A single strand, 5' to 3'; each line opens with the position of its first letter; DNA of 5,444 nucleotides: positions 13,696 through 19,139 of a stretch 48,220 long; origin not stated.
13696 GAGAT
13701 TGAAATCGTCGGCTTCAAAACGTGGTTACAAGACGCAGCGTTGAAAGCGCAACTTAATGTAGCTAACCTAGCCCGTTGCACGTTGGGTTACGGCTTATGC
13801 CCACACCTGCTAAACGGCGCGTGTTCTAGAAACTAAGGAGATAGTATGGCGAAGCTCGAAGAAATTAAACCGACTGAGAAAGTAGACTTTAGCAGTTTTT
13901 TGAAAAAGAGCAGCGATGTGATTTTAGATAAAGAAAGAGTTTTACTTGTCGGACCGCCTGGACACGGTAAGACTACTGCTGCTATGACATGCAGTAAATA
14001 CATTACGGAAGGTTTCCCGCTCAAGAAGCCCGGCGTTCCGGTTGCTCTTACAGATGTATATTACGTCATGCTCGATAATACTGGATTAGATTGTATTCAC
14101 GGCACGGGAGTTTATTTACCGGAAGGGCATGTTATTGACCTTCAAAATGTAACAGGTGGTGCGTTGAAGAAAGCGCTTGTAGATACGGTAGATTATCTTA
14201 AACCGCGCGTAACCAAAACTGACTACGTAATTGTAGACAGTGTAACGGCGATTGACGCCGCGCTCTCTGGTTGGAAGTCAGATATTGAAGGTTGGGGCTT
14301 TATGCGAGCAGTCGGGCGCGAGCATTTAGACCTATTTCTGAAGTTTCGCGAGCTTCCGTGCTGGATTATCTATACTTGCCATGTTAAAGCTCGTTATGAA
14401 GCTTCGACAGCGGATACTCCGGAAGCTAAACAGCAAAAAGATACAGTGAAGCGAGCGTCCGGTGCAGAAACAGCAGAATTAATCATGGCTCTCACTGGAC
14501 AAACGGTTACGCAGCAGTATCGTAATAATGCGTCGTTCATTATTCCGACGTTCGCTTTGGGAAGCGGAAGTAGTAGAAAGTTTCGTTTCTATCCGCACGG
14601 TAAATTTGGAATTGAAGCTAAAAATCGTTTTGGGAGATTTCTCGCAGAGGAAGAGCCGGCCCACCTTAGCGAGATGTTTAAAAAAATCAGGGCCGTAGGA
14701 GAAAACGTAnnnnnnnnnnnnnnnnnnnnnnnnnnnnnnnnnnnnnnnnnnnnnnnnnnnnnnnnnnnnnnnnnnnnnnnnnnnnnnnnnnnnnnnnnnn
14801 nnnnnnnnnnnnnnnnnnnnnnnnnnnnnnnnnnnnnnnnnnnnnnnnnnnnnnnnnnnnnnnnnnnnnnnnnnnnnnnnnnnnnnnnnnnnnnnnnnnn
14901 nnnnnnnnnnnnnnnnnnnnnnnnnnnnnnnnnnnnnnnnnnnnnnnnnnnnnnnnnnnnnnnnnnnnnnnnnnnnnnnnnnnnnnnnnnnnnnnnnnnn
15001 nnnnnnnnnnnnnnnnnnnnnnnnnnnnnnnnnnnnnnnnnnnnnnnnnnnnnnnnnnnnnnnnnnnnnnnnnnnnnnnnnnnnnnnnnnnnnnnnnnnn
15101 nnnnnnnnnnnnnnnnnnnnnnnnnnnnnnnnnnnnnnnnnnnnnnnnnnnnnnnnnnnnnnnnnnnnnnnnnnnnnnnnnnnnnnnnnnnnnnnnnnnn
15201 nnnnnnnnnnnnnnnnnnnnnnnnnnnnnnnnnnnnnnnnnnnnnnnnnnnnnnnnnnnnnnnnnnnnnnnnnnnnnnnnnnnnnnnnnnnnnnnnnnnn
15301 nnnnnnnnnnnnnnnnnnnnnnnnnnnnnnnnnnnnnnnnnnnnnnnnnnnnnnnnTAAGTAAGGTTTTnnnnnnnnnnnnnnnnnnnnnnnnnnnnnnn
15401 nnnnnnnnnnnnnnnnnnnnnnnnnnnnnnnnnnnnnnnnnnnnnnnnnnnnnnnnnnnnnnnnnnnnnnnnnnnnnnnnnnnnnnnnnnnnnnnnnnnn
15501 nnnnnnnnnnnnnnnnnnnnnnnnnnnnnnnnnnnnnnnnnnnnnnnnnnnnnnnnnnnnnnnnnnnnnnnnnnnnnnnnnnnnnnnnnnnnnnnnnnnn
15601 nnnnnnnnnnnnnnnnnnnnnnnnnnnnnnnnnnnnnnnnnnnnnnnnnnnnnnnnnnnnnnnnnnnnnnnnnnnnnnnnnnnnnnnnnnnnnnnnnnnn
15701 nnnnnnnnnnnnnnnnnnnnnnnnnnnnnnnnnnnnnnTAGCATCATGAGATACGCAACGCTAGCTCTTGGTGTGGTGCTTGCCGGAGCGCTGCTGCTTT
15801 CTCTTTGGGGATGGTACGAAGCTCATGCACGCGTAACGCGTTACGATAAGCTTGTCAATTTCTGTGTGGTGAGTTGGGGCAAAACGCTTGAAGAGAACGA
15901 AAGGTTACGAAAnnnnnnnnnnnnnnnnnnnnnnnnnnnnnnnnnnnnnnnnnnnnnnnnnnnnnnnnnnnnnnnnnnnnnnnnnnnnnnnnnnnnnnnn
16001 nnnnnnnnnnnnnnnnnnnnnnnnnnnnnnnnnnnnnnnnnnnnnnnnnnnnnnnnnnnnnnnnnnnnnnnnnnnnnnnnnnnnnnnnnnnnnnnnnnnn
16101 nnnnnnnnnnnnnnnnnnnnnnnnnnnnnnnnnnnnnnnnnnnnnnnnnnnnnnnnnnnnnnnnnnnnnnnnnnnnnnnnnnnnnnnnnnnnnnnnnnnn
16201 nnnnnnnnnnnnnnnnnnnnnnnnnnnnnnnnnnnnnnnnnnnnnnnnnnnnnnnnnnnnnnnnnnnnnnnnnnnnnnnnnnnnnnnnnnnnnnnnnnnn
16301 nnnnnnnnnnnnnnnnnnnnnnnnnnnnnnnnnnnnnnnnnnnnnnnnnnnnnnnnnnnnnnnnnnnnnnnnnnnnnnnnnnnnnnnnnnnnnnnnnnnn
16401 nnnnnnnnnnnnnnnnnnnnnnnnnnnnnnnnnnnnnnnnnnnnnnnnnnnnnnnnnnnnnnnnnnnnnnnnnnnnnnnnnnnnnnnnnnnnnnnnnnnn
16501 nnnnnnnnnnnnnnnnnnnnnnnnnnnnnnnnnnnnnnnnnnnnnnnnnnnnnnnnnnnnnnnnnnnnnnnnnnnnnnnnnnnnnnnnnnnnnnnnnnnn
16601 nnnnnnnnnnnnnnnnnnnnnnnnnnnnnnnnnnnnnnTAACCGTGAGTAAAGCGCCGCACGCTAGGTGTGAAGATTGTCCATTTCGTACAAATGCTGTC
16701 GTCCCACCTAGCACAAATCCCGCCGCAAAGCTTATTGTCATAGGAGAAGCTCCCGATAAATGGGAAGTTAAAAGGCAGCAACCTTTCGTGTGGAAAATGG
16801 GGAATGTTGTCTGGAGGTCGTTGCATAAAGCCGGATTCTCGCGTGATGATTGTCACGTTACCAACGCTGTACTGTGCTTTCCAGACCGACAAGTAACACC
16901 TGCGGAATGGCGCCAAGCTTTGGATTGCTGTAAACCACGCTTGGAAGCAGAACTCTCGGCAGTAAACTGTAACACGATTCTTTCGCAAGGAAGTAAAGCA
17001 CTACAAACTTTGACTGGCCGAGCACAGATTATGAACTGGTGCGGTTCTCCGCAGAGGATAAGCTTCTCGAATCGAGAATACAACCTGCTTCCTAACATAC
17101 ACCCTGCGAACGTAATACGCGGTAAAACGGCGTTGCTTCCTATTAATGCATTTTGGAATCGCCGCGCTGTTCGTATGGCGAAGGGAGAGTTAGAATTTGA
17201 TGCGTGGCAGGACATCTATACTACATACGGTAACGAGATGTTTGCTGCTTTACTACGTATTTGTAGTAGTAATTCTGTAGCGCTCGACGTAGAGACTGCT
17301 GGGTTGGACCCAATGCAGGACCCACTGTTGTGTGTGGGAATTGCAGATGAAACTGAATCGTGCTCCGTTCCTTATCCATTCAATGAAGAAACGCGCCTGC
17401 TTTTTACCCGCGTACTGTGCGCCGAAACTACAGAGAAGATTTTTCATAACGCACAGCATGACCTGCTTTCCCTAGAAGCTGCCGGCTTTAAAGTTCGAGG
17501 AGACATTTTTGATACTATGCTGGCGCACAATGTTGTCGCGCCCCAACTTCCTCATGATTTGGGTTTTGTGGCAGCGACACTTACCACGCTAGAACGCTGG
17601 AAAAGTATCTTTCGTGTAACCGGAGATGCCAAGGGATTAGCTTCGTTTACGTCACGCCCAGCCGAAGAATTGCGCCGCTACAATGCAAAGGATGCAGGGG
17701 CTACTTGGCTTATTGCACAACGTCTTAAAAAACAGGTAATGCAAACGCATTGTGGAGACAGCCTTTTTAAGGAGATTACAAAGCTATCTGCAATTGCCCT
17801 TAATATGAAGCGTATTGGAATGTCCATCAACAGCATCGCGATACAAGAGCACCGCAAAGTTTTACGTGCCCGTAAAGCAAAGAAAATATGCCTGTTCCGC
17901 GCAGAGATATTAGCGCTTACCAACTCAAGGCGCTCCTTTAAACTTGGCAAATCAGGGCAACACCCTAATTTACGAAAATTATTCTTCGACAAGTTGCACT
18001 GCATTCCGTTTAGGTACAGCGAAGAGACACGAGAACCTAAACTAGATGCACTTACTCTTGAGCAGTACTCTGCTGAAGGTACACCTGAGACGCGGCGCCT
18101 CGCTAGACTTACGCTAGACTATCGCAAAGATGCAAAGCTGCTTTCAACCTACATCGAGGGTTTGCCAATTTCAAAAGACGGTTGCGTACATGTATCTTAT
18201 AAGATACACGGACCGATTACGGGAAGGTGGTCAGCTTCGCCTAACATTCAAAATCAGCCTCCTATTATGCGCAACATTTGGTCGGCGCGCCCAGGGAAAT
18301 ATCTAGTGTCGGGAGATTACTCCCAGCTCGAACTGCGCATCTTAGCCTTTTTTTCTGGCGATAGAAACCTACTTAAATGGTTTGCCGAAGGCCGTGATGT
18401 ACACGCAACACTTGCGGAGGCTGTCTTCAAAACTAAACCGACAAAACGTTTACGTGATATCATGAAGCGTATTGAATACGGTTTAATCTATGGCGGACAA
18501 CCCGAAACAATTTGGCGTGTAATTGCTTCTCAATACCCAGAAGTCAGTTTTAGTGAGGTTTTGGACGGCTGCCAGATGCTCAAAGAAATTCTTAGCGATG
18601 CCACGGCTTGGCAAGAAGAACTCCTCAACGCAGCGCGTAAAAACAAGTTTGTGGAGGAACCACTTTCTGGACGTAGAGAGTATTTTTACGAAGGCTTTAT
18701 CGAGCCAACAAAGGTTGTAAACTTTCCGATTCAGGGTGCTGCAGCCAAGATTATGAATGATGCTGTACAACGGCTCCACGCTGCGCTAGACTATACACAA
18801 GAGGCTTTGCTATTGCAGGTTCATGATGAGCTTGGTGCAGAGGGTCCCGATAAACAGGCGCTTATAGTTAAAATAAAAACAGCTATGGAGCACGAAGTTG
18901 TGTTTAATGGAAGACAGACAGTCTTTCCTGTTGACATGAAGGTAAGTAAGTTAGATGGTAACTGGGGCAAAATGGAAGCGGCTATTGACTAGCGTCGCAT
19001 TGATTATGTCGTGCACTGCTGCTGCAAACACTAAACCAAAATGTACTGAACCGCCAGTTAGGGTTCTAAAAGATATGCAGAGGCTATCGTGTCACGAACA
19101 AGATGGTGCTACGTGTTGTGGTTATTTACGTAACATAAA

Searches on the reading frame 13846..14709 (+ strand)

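Call 14: search_protein_families(library=phrogs, proteins=[window:13846-14709:+], max_evalue=0.001)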
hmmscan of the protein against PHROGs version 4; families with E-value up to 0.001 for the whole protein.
window:13846-14709:+ (288 aa): 1 family
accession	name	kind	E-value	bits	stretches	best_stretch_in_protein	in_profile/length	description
phrog_124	-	DNA, RNA and nucleotide metabolism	3.4e-11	44.1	1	12-284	23-260/382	Sak4-like ssDNA annealing protein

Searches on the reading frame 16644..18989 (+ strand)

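Call 14: search_protein_families(library=phrogs, proteins=[window:16644-18989:+], max_evalue=0.001)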
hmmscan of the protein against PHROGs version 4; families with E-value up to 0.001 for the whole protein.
window:16644-18989:+ (782 aa): 8 families
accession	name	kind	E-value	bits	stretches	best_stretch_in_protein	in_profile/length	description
phrog_17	-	DNA, RNA and nucleotide metabolism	8e-84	283.5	1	95-780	553-1236/1445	DNA polymerase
phrog_2573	-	DNA, RNA and nucleotide metabolism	1.9e-16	61.2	1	545-728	8-223/336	DNA polymerase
phrog_10285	-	DNA, RNA and nucleotide metabolism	1.7e-13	51.3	1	541-624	44-132/321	DNA polymerase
phrog_12241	-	DNA, RNA and nucleotide metabolism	6.4e-11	42.9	1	212-543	130-497/502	DNA polymerase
phrog_15971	-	DNA, RNA and nucleotide metabolism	2.1e-07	31.4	1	510-739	119-338/376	DNA polymerase I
phrog_5995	-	DNA, RNA and nucleotide metabolism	0.00014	22.5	1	652-758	37-160/236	DNA polymerase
phrog_23226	-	DNA, RNA and nucleotide metabolism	0.00018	21.1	1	485-596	263-383/611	DNA polymerase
phrog_8888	-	DNA, RNA and nucleotide metabolism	0.00068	20.7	0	542-664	1-123/295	DNA polymerase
